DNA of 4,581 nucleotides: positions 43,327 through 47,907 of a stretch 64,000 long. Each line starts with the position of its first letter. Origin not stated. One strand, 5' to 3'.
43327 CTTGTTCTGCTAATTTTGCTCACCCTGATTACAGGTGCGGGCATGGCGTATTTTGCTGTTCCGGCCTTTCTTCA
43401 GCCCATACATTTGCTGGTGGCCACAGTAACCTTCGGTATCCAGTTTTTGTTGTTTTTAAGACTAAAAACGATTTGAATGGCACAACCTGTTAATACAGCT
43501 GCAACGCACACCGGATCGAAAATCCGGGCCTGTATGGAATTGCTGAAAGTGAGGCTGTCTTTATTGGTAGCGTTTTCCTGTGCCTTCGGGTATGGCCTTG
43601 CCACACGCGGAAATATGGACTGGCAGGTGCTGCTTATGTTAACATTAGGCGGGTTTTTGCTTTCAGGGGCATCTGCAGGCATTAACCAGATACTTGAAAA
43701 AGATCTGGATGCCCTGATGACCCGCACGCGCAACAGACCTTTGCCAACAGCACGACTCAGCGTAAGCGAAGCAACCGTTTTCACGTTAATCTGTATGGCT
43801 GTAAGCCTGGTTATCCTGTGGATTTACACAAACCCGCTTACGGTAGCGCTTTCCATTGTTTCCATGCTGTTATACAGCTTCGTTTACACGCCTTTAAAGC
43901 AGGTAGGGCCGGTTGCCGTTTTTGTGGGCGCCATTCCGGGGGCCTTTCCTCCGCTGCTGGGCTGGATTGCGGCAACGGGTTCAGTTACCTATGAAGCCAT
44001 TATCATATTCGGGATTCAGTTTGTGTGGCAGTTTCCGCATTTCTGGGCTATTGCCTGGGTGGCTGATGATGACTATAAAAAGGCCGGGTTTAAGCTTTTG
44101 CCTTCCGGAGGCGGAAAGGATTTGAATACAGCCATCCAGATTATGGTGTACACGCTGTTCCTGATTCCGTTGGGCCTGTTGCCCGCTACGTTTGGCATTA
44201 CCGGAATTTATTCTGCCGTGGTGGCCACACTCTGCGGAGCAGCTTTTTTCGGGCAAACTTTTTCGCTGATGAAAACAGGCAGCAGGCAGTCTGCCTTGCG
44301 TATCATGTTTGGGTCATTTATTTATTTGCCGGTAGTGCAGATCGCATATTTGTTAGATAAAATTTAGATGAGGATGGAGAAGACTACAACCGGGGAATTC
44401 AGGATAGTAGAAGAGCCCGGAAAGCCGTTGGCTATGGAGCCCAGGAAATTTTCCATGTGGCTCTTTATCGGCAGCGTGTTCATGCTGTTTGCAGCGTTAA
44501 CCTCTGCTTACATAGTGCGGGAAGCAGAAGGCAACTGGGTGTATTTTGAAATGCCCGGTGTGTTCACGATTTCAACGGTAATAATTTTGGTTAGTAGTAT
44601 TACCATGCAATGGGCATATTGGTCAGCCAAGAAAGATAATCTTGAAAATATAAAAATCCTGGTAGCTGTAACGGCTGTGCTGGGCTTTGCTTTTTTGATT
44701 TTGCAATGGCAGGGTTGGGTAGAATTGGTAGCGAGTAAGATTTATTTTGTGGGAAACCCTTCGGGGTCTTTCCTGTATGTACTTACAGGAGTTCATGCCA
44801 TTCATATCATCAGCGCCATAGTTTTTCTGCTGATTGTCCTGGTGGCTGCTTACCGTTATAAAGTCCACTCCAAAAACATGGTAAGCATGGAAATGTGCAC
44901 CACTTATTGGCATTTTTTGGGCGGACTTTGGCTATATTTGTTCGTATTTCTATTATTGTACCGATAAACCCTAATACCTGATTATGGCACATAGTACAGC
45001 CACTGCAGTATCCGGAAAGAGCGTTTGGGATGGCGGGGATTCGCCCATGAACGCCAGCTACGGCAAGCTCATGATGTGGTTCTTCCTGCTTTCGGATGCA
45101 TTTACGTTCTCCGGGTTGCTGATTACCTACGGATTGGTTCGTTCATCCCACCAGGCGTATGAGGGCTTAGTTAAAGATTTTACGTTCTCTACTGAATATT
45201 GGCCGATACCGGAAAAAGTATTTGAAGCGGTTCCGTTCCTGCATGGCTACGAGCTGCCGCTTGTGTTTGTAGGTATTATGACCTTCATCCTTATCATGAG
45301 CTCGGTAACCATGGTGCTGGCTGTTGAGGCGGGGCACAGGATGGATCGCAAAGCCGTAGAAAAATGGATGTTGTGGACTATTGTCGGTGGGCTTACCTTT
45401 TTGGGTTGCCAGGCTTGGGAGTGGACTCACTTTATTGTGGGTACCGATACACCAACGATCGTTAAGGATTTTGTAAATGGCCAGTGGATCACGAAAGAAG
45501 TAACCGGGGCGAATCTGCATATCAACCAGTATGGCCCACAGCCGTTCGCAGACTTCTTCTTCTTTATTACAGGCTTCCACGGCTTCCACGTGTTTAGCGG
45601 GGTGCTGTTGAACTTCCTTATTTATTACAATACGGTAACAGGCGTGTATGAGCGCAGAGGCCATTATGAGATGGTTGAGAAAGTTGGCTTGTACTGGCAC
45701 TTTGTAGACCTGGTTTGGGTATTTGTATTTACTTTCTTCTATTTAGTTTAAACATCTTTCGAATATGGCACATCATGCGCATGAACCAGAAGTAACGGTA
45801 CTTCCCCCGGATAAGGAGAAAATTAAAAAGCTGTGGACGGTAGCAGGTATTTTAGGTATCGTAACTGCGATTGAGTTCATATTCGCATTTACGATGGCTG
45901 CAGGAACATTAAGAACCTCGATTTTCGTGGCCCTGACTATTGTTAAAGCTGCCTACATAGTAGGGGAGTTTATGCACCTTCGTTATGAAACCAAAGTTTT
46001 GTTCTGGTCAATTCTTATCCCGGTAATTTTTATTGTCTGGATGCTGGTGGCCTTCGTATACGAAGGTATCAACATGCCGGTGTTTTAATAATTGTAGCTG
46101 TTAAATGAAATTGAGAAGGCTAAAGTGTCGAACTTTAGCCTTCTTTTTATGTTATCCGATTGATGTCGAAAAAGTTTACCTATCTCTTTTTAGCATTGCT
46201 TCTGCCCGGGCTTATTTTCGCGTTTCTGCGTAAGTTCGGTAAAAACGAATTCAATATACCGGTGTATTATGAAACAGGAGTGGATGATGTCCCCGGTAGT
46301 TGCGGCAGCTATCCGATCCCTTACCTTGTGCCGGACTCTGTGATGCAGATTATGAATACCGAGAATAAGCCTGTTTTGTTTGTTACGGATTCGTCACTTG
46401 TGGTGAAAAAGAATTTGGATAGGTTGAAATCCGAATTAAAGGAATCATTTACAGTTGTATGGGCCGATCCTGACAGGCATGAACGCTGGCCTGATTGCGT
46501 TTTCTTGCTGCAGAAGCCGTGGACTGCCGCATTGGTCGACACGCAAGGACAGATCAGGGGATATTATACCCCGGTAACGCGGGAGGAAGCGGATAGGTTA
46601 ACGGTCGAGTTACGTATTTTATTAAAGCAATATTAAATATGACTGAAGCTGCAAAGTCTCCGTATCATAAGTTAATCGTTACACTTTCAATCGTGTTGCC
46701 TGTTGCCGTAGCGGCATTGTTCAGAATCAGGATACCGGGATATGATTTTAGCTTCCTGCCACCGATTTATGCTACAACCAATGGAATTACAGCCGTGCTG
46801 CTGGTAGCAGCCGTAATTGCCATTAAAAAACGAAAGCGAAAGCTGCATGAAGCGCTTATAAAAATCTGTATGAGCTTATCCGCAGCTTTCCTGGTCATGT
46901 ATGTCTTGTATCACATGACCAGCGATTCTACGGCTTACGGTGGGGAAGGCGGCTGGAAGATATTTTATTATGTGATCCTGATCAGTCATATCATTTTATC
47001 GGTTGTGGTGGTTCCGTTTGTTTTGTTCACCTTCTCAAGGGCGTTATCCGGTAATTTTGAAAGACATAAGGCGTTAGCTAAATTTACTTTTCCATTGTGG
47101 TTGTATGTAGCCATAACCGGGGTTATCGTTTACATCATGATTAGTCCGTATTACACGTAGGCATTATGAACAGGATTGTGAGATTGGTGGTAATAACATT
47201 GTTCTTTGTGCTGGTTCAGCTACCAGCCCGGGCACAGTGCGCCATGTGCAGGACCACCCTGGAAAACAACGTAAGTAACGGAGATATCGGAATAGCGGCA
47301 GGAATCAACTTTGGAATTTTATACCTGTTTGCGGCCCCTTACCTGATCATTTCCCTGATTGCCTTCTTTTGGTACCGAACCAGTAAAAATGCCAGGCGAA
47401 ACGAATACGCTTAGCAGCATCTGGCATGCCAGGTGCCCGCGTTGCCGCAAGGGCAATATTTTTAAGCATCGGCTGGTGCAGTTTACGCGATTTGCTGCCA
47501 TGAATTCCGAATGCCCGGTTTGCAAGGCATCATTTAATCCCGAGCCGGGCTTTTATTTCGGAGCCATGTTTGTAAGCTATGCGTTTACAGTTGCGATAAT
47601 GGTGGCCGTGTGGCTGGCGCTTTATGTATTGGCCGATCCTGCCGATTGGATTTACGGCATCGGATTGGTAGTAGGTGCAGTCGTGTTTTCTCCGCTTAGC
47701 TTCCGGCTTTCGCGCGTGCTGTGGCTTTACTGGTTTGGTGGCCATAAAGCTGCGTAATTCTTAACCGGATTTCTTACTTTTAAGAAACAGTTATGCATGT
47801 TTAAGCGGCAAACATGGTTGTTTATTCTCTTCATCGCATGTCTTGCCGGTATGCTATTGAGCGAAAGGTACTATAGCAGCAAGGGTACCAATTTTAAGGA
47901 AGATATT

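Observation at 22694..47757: Clade II N2O reductase cluster abuts ACIII-aa3: a candidate quinol to ACIII to cytochrome c to NosZ route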

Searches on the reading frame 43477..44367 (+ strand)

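Call 5: search_protein_families(library=pfam, proteins=[window:43477-44367:+])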
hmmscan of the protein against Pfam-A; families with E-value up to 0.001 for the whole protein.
window:43477-44367:+ (296 aa): 1 family
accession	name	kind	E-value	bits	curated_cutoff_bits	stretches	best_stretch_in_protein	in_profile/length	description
PF01040.23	UbiA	-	6.4e-56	189.9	34.2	1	32-280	2-248/250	UbiA prenyltransferase family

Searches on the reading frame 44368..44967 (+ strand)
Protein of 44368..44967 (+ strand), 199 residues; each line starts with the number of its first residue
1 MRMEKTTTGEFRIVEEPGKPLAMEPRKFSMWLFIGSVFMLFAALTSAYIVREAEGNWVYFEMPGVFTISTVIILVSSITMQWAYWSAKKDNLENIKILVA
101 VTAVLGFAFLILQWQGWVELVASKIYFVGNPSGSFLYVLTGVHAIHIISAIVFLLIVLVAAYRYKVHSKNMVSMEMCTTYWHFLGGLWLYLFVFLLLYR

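Call 5: search_protein_families(library=pfam, proteins=[window:44368-44967:+])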
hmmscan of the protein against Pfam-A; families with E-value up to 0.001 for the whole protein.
window:44368-44967:+ (199 aa): 1 family
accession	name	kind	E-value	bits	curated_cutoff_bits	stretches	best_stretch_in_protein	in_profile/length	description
PF00510.24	COX3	-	3.5e-15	57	23.8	1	27-196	77-254/258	Cytochrome c oxidase subunit III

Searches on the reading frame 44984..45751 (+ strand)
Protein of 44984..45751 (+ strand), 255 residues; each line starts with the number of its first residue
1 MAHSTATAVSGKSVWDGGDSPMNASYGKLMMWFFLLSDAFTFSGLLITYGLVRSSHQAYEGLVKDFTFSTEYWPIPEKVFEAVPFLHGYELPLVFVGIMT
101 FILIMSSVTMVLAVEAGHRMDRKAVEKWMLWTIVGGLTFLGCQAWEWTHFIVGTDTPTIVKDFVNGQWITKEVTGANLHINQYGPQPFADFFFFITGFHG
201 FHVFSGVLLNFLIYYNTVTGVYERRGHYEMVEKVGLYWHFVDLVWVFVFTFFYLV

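Call 5: search_protein_families(library=pfam, proteins=[window:44984-45751:+])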
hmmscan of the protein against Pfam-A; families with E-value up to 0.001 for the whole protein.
window:44984-45751:+ (255 aa): 1 family
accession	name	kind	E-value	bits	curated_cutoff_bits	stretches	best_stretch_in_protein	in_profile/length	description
PF00510.24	COX3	-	9.1e-10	39.3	23.8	1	188-254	190-255/258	Cytochrome c oxidase subunit III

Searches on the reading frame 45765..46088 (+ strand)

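Call 5: search_protein_families(library=pfam, proteins=[window:45765-46088:+])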
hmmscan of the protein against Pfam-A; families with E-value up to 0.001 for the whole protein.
window:45765-46088:+ (107 aa): 1 family
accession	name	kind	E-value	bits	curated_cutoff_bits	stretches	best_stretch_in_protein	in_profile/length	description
PF03626.19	COX4_pro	-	5.2e-13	49.6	28.9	1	24-95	1-72/72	Prokaryotic Cytochrome C oxidase subunit IV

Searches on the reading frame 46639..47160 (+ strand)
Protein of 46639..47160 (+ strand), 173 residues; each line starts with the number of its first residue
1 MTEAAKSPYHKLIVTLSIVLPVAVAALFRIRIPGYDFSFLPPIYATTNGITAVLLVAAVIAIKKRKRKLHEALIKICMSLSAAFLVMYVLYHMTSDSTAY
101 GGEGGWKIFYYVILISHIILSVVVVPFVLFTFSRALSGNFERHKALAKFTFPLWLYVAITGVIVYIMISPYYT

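Call 5: search_protein_families(library=pfam, proteins=[window:46639-47160:+])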
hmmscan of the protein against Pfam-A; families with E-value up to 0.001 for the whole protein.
window:46639-47160:+ (173 aa): 1 family
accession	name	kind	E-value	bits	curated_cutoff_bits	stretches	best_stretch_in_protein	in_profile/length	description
PF04238.17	DUF420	-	1.1e-43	149.1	30.5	1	40-168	1-130/130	Protein of unknown function (DUF420)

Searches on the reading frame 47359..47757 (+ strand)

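Call 5: search_protein_families(library=pfam, proteins=[window:47359-47757:+])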
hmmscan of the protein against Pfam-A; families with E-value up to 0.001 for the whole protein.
window:47359-47757:+ (132 aa): 1 family
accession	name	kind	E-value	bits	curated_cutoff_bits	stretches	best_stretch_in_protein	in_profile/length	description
PF06170.17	DUF983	-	7.6e-09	36.2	22.6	1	42-123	1-81/85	Protein of unknown function (DUF983)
